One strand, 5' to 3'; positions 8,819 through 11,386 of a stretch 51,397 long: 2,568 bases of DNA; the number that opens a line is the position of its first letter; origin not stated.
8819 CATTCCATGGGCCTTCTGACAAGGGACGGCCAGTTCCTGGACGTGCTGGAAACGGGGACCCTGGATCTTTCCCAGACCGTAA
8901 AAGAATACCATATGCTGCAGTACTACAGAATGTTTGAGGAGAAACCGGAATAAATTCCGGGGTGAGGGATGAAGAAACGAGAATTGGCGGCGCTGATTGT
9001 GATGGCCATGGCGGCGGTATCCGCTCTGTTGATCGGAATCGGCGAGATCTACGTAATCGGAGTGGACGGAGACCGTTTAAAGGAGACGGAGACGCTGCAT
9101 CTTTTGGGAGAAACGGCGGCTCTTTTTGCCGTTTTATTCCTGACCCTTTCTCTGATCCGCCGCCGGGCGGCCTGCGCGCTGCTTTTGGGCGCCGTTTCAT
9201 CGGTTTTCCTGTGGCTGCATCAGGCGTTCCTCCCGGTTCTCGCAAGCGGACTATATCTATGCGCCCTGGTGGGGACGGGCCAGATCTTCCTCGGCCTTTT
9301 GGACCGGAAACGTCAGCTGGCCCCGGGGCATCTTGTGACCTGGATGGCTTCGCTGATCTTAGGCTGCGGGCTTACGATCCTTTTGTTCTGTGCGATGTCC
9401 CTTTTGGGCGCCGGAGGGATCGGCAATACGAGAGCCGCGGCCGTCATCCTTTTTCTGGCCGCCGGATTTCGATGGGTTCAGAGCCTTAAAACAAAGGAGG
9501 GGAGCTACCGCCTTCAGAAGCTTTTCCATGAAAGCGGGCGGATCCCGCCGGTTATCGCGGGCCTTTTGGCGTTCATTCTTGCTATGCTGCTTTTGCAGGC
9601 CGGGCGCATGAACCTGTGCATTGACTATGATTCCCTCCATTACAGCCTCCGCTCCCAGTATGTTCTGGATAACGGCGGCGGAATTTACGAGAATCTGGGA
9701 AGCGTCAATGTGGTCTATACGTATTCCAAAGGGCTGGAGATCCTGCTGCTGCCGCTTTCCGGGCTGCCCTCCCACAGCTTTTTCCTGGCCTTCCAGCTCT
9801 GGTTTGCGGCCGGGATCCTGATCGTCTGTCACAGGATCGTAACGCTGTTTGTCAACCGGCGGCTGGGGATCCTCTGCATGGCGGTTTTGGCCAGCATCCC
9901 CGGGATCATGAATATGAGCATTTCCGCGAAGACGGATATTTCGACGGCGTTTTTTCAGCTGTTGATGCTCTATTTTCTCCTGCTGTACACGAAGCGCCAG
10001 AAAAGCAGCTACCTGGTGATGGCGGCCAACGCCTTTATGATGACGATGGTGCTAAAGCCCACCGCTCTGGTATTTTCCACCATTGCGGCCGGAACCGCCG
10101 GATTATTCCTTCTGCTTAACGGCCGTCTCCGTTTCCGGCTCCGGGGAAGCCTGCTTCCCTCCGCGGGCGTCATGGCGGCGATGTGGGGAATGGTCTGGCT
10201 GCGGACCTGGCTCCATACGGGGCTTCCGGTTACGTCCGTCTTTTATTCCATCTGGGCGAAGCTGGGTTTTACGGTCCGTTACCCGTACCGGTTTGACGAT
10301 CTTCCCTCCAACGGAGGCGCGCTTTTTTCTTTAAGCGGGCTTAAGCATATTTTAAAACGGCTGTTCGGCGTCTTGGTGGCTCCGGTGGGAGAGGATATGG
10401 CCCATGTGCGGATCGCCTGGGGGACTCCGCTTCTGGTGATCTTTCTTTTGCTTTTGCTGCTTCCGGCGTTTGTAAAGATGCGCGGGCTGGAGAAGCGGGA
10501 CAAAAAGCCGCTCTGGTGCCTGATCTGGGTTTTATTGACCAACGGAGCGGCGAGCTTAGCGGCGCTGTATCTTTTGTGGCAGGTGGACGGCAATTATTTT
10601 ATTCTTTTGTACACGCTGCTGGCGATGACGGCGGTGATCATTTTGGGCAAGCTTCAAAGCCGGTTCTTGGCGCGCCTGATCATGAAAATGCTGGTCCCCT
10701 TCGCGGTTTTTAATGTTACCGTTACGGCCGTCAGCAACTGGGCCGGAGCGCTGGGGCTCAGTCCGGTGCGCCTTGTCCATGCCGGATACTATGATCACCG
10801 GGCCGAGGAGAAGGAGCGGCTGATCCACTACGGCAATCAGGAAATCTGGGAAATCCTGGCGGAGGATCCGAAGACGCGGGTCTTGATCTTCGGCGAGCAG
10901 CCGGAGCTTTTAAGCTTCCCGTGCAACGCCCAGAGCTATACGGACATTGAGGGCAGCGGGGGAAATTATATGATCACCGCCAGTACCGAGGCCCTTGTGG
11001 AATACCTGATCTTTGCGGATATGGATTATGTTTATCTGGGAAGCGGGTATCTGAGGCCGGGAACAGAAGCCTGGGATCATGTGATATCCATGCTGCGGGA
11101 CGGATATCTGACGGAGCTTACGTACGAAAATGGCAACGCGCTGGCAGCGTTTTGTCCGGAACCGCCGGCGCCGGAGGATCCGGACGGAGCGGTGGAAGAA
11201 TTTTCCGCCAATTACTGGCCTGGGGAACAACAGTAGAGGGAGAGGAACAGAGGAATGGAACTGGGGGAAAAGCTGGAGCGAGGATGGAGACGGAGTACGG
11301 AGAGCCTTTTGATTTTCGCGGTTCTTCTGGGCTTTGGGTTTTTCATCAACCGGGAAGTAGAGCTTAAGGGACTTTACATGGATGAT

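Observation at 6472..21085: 14.6 kb, 11-gene single-strand operon combining LtaS-like, three GT-C-like, CDP-sugar, LicD and GtrB-like functions: candidate undescribed envelope glycopolymer system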

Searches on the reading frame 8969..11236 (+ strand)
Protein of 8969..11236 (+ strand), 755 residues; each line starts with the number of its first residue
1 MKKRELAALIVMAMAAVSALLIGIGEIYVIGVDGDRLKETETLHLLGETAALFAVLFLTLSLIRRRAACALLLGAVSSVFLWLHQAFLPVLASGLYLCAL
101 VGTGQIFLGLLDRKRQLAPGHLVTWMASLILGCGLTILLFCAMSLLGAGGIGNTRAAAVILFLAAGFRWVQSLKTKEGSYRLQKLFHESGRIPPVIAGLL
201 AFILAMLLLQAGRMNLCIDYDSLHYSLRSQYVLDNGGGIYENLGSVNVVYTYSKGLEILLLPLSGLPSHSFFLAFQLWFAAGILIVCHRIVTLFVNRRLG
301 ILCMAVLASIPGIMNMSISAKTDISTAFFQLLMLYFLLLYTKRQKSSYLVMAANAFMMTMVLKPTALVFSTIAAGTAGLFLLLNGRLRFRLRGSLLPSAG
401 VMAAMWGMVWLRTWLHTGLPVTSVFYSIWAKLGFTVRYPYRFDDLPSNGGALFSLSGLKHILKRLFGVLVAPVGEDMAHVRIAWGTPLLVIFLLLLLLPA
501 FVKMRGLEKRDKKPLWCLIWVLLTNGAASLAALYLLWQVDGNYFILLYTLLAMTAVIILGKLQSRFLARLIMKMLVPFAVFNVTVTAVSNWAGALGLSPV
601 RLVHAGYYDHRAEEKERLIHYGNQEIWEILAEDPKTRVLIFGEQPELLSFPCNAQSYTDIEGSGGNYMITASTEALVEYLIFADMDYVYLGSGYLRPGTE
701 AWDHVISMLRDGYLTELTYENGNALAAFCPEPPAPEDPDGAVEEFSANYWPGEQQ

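Call 3: search_protein_families(library=pfam, proteins=[window:8969-11233:+], max_evalue=0.01)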
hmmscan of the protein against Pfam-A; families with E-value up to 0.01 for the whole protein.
window:8969-11233:+ (755 aa): 1 family
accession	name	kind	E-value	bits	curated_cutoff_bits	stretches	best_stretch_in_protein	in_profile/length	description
PF13231.12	PMT_2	-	0.00023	21.8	26.1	1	264-399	17-147/160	Dolichyl-phosphate-mannose-protein mannosyltransferase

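Call 5: search_protein_families(library=ncbifam, proteins=[window:8969-11233:+], max_evalue=0.01)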
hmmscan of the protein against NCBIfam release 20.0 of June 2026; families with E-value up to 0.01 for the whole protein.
window:8969-11233:+ (755 aa): 1 family
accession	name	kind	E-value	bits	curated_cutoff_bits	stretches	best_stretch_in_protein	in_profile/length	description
TIGR03663.1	TIGR03663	subfamily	1.7e-05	24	126.25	1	298-422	98-216/435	flippase activity-associated protein Agl23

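Call 8: find_encoding_contigs(protein=window:8969-11236:+, flank=10000, max_places=8)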
Protein window:8969-11236:+ (755 aa): no gene with exactly this product is on record in the collection.

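Call 9: find_homologous_proteins(query=window:8969-11233:+)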
Query window:8969-11233:+ (755 aa): 631 proteins with E <= 0.001 among 8000 candidates; the best 120 are listed.
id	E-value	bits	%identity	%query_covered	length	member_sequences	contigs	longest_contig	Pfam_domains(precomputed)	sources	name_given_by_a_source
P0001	0.0e+0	1653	99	99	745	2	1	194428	-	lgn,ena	-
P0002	0.0e+0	1649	99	99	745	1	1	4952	-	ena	-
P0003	0.0e+0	1648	99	99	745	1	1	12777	-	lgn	-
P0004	0.0e+0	1646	99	99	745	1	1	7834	-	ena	-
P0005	0.0e+0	1645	99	99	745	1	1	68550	-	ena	-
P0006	0.0e+0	1642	99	99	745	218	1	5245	-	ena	-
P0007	0.0e+0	1221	99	72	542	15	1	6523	-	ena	-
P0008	0.0e+0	1203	71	100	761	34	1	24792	-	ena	-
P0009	0.0e+0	1052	62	100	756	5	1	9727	-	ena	-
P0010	0.0e+0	1038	62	100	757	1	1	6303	-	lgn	-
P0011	8.2e-294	995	61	100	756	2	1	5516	PF13231.13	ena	-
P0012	9.4e-294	995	60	100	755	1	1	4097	PF13231.13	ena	-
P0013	2.3e-292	990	60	100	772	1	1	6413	PF13231.13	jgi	-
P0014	2.8e-290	983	61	100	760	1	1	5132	PF13231.13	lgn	-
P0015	6.0e-290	982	59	100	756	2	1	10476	-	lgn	-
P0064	8.4e-256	870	55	100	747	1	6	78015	-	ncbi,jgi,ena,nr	ncbi:MAG: hypothetical protein E7246_09135 [Lachnoclostridium sp.]|nr:hypothetical protein [Lachnocl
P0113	4.5e-153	530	38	99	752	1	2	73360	-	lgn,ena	-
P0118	9.2e-151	522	39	99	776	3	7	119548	PF13231.13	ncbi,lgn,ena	-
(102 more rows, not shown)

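Call 10: find_encoding_contigs(protein=P0001, flank=10000, max_places=3)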
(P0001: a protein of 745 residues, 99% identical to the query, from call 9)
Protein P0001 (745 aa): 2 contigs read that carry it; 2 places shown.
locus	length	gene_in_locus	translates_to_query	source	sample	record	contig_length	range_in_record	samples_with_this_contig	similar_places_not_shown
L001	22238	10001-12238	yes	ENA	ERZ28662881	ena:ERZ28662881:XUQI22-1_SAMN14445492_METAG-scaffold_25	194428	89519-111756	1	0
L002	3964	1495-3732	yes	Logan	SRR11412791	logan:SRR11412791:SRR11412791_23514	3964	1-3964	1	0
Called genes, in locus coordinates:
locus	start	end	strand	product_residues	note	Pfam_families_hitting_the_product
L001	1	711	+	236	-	PF18912:DZR_2, PF00156:Pribosyltran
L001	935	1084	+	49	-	PF00471:Ribosomal_L33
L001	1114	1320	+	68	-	PF00584:SecE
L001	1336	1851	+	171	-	PF02357:NusG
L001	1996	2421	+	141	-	PF03946:Ribosomal_L11_N, PF00298:Ribosomal_L11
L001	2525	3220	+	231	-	PF00687:Ribosomal_L1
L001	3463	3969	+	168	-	PF00466:Ribosomal_L10, PF27436:RL10_C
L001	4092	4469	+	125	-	PF16320:Ribosomal_L12_N, PF00542:Ribosomal_L12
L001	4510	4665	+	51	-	-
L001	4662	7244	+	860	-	PF07992:Pyr_redox_2, PF13738:Pyr_redox_3, PF00070:Pyr_redox, PF02852:Pyr_redox_dim, PF03460:NIR_SIR_ferr, PF01077:NIR_SIR, PF13237:Fer4_10 (weak), PF00037:Fer4 (weak), +5 more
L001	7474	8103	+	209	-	PF13580:SIS_2, PF01380:SIS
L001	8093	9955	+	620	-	PF00884:Sulfatase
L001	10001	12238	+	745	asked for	-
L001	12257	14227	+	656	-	-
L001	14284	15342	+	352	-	-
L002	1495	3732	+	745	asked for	-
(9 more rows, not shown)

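Call 11: find_encoding_contigs(protein=P0064, flank=10000, max_places=3)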
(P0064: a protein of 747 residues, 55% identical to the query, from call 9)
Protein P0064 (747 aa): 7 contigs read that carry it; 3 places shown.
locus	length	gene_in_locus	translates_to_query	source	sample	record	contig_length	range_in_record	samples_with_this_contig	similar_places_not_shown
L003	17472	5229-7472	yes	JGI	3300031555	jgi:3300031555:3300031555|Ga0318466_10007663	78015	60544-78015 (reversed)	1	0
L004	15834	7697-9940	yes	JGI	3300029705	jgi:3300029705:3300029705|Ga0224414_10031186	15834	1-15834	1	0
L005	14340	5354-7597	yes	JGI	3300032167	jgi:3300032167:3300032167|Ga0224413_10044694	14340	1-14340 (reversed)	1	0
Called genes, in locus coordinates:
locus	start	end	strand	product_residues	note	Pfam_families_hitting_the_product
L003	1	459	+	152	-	?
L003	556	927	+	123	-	PF16320:Ribosomal_L12_N, PF00542:Ribosomal_L12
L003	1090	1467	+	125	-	PF01042:Ribonuc_L-PSP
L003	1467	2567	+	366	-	PF00291:PALP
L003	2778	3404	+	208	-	PF13580:SIS_2, PF01380:SIS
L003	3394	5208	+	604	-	PF00884:Sulfatase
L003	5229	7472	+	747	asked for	-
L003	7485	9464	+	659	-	-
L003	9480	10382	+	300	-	-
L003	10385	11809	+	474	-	-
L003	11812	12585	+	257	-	PF00483:NTP_transferase, PF12804:NTP_transf_3 (weak)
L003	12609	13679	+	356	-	PF01073:3Beta_HSD, PF01370:Epimerase, PF02719:Polysacc_synt_2, PF04321:RmlD_sub_bind, PF16363:GDP_Man_Dehyd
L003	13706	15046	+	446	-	PF01041:DegT_DnrJ_EryC1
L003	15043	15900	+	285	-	PF04991:LicD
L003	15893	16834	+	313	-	PF00535:Glycos_transf_2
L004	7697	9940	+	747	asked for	-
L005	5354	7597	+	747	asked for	-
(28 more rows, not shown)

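Call 14: find_related_loci(query=A1, collection=genome_contigs, flank=10000)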
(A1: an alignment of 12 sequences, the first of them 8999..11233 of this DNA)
Query A1 (745 aa) in genome_contigs; peptide patterns used: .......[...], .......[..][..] (x = any residue, [..] = any of these).
208 stretches matched a pattern; 178 encode a relative of the query (tblastn E <= 1e-3); the best 80 are kept; 79 distinct loci.
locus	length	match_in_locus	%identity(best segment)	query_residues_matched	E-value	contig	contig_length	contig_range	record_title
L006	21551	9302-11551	72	2-745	0e+0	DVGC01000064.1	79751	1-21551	MAG TPA_asm: Candidatus Copromonas faecavium (nom. illeg.) isolate CHK180-2868 CHK180__C236778_L79751_ERR3414575, whole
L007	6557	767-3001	57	1-745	0e+0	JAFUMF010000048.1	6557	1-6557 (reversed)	MAG: Lachnospiraceae bacterium isolate RGIG4622 Roe_deer_Rectum-4__c122675, whole genome shotgun sequence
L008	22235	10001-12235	59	1-745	0e+0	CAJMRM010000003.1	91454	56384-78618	TPA_asm: uncultured bacterium isolate ERR3160556-bin.6 genome assembly, contig: NODE_244_length_91454_cov_8.597009, whol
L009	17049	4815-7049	58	1-745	0e+0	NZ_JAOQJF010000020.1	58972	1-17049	Alitiscatomonas aceti strain f_CCE .18048_1_85.20, whole genome shotgun sequence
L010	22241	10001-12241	58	1-745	0e+0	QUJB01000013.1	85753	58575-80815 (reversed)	Clostridium sp. AM30-24 AM30-24.Scaf13, whole genome shotgun sequence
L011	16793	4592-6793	58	14-745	0e+0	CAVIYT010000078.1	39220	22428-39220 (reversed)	Paludibacteraceae bacterium isolate G02630-L1_cleanbin_000017 genome assembly, contig: Spades_G02630-L1_contig_422, whol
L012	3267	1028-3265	58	1-744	0e+0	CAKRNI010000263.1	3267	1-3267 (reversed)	MAG: uncultured Lachnospiraceae bacterium isolate REFINED_METABAT215_TOP10_CONTIGS_1500_ASSEMBLY_K77_MERGED__Hadza_PheCh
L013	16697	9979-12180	57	14-745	0e+0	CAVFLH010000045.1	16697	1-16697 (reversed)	uncultured Eubacteriales bacterium isolate H07649-L1_cleanbin_000019 genome assembly, contig: Spades_H07649-L1_contig_22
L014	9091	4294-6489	59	15-745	0e+0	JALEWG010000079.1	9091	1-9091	MAG: Lachnospiraceae bacterium isolate SUG393 k141_7092345, whole genome shotgun sequence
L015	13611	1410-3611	57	14-745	0e+0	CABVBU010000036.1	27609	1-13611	MAG TPA_asm: uncultured Clostridium sp. isolate MGYG-HGUT-04582 genome assembly, contig: GUT_GENOME283627_36, whole geno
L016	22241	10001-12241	59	1-745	0e+0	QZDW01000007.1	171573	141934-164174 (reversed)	Bacterium 1XD42-76 strain 1XD42-76 Scaffold7_1, whole genome shotgun sequence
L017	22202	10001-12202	58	14-745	0e+0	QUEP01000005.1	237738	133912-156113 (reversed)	Clostridium sp. OF03-18AA OF03-18AA.Scaf5, whole genome shotgun sequence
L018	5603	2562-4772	55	1-745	0e+0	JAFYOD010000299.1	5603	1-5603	MAG: Lachnospiraceae bacterium isolate RGIG7268 Water_buffalos_Cecum-4__c648471, whole genome shotgun sequence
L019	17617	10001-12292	56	1-745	0e+0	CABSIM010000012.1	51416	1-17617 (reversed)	MAG TPA_asm: uncultured Clostridiaceae bacterium isolate MGYG-HGUT-02628 genome assembly, contig: GUT_GENOME155726_12, w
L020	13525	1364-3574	54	1-744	0e+0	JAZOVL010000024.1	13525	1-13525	MAG: Pilosibacter sp. isolate T1900045525_YK20190219.MAGScoT_cleanbin_000062 SGB_7690_k141_243511, whole genome shotgun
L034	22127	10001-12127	39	27-739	5e-143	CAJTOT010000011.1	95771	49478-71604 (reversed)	MAG TPA_asm: uncultured Hungatella sp. isolate MGBC105340 genome assembly, contig: MGBC105340.11, whole genome shotgun s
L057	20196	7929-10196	38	27-739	7e-137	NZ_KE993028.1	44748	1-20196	[Clostridium] symbiosum ATCC 14940 Scaffold79, whole genome shotgun sequence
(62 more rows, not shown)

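Call 15: search_solved_structures(query=A1, max_evalue=1)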
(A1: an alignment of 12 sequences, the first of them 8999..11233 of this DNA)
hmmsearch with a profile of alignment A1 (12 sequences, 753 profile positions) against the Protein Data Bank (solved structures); distinct sequences matched with E-value up to 1: 0.

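Call 27: find_encoding_contigs(protein=P0118, flank=10000, max_places=2)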
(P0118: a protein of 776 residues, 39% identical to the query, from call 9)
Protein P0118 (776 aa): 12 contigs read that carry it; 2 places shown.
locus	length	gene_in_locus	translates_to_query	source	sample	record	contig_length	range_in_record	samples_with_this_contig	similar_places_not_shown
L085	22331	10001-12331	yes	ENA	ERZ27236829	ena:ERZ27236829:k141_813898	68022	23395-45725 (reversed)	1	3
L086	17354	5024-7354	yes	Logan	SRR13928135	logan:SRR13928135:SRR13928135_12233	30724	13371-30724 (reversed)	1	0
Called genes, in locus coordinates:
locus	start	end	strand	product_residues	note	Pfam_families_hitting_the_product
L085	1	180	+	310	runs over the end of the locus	PF13489:Methyltransf_23 (weak)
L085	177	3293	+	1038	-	PF00535:Glycos_transf_2, PF10111:Glyco_tranf_2_2, PF13641:Glyco_tranf_2_3, PF13712:Glyco_tranf_2_5 (weak), PF00534:Glycos_transf_1, PF13692:Glyco_trans_1_4, PF13524:Glyco_trans_1_2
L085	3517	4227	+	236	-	PF00483:NTP_transferase, PF12804:NTP_transf_3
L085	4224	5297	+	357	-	PF00288:GHMP_kinases_N, PF08544:GHMP_kinases_C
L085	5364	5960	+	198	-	PF00702:Hydrolase, PF08645:PNK3P, PF13419:HAD_2 (faint), PF13242:Hydrolase_like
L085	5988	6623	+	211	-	PF13580:SIS_2, PF01380:SIS (weak)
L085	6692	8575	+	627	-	-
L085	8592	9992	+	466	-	-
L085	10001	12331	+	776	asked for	PF13231:PMT_2 (weak)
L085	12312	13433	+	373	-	PF01757:Acyl_transf_3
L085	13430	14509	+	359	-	PF01757:Acyl_transf_3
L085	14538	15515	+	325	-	PF00535:Glycos_transf_2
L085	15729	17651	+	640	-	PF00990:GGDEF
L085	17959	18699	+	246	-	PF10071:DUF2310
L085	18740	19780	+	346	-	PF05343:Peptidase_M42, PF01546:Peptidase_M20 (weak)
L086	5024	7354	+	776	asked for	PF13231:PMT_2 (weak)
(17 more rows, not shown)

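Call 28: find_encoding_contigs(protein=P0113, flank=10000, max_places=2)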
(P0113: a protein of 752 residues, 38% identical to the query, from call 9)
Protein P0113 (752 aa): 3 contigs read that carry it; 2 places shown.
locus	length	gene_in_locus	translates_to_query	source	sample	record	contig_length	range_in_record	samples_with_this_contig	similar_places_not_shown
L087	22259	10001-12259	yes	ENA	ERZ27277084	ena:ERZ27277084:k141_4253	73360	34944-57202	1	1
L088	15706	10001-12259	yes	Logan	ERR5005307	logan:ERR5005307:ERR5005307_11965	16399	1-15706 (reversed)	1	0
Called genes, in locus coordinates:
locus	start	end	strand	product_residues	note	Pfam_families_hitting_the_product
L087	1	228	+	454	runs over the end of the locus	PF00005:ABC_tran, PF13555:AAA_29 (faint), PF14524:Wzt_C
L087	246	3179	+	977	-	PF08241:Methyltransf_11 (faint), PF13649:Methyltransf_25 (faint), PF13506:Glyco_transf_21 (faint), PF13641:Glyco_tranf_2_3, PF00535:Glycos_transf_2, PF10111:Glyco_tranf_2_2, PF13712:Glyco_tranf_2_5 (weak)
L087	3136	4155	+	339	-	PF00534:Glycos_transf_1, PF13692:Glyco_trans_1_4, PF13524:Glyco_trans_1_2 (weak)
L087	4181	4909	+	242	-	PF00483:NTP_transferase, PF12804:NTP_transf_3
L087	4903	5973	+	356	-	PF00288:GHMP_kinases_N, PF08544:GHMP_kinases_C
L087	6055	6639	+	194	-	PF00702:Hydrolase (weak), PF08645:PNK3P, PF13344:Hydrolase_6 (faint), PF13419:HAD_2 (faint), PF13242:Hydrolase_like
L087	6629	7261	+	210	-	PF13580:SIS_2, PF01380:SIS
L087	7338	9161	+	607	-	PF00884:Sulfatase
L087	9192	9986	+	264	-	PF00535:Glycos_transf_2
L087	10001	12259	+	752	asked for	-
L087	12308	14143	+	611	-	-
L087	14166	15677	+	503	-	-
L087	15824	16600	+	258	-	PF00483:NTP_transferase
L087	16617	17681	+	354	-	PF04321:RmlD_sub_bind, PF01073:3Beta_HSD (weak), PF01370:Epimerase, PF02719:Polysacc_synt_2, PF16363:GDP_Man_Dehyd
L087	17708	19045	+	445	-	PF01041:DegT_DnrJ_EryC1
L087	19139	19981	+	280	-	PF04991:LicD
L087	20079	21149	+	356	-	PF00535:Glycos_transf_2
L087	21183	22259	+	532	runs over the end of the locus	PF09820:AAA-ATPase_like (weak), PF14516:AAA_35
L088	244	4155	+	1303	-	PF08241:Methyltransf_11 (faint), PF00535:Glycos_transf_2, PF10111:Glyco_tranf_2_2, PF13641:Glyco_tranf_2_3, PF13712:Glyco_tranf_2_5 (weak), PF00534:Glycos_transf_1, PF13692:Glyco_trans_1_4, PF13524:Glyco_trans_1_2 (weak), +1 more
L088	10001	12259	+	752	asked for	-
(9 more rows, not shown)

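Call 43: search_protein_families(library=pfam, alignment_id=A1, max_evalue=0.01)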
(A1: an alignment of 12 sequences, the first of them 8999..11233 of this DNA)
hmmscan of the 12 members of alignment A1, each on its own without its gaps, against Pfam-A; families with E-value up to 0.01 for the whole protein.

A. member 1, window:8999-11233:+ (745 aa): 1 family
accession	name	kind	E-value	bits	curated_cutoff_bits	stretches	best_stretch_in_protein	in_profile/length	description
PF13231.12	PMT_2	-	0.00023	21.9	26.1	1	254-389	17-147/160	Dolichyl-phosphate-mannose-protein mannosyltransferase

B. families by the number of members that match (of 12 scanned): 1 family
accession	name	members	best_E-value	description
PF13231.12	PMT_2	9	3.3e-08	Dolichyl-phosphate-mannose-protein mannosyltransferase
